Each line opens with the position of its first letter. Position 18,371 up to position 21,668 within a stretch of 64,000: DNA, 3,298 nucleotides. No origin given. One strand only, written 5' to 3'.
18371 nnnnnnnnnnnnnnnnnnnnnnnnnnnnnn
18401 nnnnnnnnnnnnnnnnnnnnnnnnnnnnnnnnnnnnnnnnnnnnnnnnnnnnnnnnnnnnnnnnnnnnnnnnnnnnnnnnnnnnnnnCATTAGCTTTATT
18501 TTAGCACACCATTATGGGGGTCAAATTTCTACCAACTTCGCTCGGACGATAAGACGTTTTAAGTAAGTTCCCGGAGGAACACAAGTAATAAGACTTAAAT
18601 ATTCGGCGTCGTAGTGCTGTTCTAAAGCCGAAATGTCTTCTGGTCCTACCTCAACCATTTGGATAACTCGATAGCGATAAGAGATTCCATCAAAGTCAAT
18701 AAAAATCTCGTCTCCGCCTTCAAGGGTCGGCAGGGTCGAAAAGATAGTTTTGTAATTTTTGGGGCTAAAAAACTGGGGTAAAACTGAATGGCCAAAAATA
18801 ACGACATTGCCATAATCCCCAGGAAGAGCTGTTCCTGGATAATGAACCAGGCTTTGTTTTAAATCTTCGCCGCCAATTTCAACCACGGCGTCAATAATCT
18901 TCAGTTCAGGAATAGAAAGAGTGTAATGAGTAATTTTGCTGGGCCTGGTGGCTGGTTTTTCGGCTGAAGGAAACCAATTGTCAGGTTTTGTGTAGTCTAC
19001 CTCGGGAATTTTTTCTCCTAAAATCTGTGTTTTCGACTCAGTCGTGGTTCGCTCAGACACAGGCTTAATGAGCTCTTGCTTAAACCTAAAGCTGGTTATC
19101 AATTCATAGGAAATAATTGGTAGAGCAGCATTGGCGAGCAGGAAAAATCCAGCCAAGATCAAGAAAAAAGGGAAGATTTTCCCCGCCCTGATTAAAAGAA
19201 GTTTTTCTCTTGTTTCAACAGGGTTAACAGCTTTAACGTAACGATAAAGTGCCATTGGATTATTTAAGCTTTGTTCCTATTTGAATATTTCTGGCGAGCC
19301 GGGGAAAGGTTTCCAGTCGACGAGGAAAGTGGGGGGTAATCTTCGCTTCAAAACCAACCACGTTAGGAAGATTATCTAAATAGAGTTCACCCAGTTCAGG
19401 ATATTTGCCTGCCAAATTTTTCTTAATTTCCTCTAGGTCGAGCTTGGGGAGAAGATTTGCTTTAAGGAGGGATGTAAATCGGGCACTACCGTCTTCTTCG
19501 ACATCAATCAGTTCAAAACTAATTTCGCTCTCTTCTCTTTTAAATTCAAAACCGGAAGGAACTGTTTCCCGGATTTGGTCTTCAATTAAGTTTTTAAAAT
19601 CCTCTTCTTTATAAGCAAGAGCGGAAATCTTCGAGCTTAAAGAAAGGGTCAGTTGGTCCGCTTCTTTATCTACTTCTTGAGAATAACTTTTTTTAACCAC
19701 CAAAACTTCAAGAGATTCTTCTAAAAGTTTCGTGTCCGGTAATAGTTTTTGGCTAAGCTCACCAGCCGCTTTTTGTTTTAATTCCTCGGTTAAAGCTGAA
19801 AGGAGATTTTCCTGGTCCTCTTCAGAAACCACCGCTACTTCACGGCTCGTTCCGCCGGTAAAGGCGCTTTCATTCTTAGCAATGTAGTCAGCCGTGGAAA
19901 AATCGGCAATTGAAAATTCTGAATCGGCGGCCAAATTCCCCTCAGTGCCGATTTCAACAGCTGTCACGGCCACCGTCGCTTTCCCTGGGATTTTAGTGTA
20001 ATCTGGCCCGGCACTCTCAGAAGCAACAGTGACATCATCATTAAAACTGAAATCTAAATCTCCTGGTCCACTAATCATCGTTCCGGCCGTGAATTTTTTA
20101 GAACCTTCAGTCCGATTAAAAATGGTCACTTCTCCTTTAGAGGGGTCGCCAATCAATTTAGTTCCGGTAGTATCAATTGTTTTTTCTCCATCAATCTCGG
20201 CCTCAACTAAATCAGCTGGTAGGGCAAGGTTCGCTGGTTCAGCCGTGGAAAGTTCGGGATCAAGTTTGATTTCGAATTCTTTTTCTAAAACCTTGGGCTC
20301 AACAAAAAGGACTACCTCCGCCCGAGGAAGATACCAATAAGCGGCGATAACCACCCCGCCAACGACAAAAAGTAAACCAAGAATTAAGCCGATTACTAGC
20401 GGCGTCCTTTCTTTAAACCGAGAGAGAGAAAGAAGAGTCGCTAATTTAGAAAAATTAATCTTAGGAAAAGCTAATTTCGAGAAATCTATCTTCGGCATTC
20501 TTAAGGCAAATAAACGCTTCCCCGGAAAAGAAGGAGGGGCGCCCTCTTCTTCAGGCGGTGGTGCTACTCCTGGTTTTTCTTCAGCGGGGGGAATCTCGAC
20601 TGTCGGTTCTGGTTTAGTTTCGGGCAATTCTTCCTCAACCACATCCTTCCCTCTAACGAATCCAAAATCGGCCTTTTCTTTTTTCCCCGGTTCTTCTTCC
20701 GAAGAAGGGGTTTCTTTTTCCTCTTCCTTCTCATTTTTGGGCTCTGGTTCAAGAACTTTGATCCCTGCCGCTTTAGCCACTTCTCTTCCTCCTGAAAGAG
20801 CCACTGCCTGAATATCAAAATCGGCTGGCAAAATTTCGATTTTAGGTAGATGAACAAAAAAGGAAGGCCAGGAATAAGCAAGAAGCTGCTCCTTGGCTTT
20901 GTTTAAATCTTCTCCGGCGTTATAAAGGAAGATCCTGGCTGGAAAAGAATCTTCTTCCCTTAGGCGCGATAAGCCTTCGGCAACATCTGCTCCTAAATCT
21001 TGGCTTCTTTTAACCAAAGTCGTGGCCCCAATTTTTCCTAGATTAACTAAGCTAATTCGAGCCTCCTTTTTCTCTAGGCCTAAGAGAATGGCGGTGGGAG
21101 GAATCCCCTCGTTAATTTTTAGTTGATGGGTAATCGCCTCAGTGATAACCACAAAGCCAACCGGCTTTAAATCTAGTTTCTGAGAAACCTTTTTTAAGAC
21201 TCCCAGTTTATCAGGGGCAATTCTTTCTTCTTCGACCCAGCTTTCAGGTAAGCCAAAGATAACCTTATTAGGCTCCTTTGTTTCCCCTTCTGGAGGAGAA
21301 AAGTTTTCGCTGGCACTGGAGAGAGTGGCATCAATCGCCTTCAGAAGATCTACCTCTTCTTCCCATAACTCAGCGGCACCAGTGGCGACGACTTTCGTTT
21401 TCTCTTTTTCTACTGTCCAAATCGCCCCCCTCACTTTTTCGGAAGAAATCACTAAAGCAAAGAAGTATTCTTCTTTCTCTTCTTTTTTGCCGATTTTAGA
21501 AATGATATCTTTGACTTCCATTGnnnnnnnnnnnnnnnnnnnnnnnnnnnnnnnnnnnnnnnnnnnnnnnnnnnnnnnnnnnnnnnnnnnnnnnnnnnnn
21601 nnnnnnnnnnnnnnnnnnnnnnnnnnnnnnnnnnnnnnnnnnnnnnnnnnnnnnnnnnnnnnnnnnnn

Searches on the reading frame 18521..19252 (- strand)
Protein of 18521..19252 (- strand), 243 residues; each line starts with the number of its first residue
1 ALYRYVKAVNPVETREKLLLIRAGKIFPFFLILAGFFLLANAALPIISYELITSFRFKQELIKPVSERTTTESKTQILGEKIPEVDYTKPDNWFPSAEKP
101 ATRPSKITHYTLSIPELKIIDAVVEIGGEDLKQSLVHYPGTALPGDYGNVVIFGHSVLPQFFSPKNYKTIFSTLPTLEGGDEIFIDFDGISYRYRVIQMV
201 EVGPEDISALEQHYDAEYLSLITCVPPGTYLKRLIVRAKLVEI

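Call 51: search_protein_families(library=pfam, proteins=[window:18521-19252:-], max_evalue=0.001)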
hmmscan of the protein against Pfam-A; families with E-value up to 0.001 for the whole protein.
window:18521-19252:- (243 aa): 1 family
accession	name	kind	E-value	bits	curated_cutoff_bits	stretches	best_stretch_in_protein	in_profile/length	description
PF04203.18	Sortase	-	3.6e-23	82.1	26.6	1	112-241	1-125/125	Sortase domain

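Call 79: search_protein_families(library=ncbifam, proteins=[window:18521-19252:-], max_evalue=0.01)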
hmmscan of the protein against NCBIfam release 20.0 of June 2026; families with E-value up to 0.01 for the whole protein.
window:18521-19252:- (243 aa): 7 families
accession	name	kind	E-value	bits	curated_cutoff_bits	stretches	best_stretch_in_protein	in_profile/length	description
NF033745.1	class_C_sortase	subfamily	1.6e-16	60.7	160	1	113-239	97-219/220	class C sortase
TIGR01076.1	sortase_fam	subfamily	1.6e-16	60.3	39.35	1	112-240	3-127/136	sortase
NF058671.1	sortase_SrtD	exception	2.5e-13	50.1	140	1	98-239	53-186/187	class D sortase, LPxTATN-specific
NF033746.1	class_D_sortase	subfamily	5.1e-12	45.8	165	1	111-241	12-134/135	class D sortase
NF033747.1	class_E_sortase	subfamily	7.2e-12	45.6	160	1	99-242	61-207/211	class E sortase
NF033748.1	class_F_sortase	subfamily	0.0003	20.5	166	1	134-225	46-134/155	class F sortase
TIGR03784.1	marine_sortase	equivalog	0.0022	17.7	158.25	1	131-226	74-158/174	class GN sortase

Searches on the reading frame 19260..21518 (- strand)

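Call 51: search_protein_families(library=pfam, proteins=[window:19260-21518:-], max_evalue=0.001)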
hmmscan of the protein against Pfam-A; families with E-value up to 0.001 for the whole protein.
window:19260-21518:- (752 aa): 1 family
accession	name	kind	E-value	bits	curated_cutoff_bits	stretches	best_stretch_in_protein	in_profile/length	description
PF04865.19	Baseplate_J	-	9.7e-05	22.2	21.1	1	461-560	24-113/255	Baseplate J-like protein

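Call 79: search_protein_families(library=ncbifam, proteins=[window:19260-21518:-], max_evalue=0.01)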
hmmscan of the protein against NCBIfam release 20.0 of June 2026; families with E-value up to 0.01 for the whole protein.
window:19260-21518:- (752 aa): 0 families
